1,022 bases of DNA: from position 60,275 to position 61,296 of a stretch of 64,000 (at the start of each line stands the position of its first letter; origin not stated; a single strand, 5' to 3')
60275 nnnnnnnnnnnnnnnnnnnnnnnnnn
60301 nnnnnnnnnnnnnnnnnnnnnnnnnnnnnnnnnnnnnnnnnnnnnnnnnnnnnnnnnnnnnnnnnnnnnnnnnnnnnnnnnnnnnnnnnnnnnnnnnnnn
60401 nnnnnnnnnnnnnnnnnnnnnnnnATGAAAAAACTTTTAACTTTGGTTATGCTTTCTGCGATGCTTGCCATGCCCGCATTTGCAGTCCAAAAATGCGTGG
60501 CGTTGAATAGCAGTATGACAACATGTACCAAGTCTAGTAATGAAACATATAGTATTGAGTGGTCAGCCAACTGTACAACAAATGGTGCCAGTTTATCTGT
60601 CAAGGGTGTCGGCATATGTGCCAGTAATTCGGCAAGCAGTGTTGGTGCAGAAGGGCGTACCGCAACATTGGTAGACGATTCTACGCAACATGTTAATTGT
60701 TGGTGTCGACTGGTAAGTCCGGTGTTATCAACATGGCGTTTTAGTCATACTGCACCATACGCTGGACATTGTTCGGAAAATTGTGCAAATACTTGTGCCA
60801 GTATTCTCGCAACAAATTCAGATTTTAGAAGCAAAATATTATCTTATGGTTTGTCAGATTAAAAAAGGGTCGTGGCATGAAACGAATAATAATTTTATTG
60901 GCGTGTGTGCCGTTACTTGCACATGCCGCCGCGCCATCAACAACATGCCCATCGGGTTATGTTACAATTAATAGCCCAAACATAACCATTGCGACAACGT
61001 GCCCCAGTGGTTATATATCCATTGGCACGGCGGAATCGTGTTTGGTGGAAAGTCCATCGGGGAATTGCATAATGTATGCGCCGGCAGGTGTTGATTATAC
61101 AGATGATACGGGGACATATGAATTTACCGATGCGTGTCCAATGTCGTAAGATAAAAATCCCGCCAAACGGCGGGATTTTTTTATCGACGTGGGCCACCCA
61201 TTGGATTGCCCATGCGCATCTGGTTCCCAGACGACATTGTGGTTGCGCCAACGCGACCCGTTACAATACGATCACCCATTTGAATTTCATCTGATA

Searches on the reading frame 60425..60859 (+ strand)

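Call 23: search_protein_families(library=pfam, proteins=[window:60425-60859:+], max_evalue=1)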
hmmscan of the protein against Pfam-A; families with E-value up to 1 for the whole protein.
window:60425-60859:+ (145 aa): 0 families

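Call 24: search_protein_families(library=ncbifam, proteins=[window:60425-60859:+], max_evalue=1)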
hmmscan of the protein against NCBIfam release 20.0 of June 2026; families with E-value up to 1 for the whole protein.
window:60425-60859:+ (145 aa): 2 families
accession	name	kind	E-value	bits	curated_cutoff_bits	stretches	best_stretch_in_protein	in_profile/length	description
TIGR02052.1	MerP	equivalog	0.0021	18.5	92.55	1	1-35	1-35/92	mercury resistance system periplasmic binding protein MerP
TIGR04333.1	Clo7Bot_mod_Cys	subfamily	0.1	12.5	31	1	114-125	19-29/34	Clo7bot family Cys-rich peptide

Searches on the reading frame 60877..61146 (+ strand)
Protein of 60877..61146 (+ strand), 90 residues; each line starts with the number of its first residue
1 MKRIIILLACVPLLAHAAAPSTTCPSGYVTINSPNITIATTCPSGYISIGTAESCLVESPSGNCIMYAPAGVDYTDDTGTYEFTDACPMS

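Call 23: search_protein_families(library=pfam, proteins=[window:60877-61146:+], max_evalue=1)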
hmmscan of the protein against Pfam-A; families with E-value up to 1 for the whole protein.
window:60877-61146:+ (90 aa): 3 families
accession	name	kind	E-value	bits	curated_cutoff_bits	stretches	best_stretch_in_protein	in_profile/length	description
PF12662.13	cEGF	-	0.057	13.7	26.6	0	41-47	5-11/24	Complement Clr-like EGF-like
PF07936.17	Defensin_4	-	0.14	12.6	20.6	0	39-46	16-23/34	Potassium-channel blocking toxin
PF00734.23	CBM_1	-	0.58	10.6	20.6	0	21-29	13-21/29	Fungal cellulose binding domain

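Call 24: search_protein_families(library=ncbifam, proteins=[window:60877-61146:+], max_evalue=1)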
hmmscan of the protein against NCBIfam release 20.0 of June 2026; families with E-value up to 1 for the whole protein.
window:60877-61146:+ (90 aa): 1 family
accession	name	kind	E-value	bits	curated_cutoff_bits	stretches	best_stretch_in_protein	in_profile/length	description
TIGR00540.1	TPR_hemY_coli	hypoth_equivalog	0.17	10.6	142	1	3-41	1-39/385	heme biosynthesis-associated TPR protein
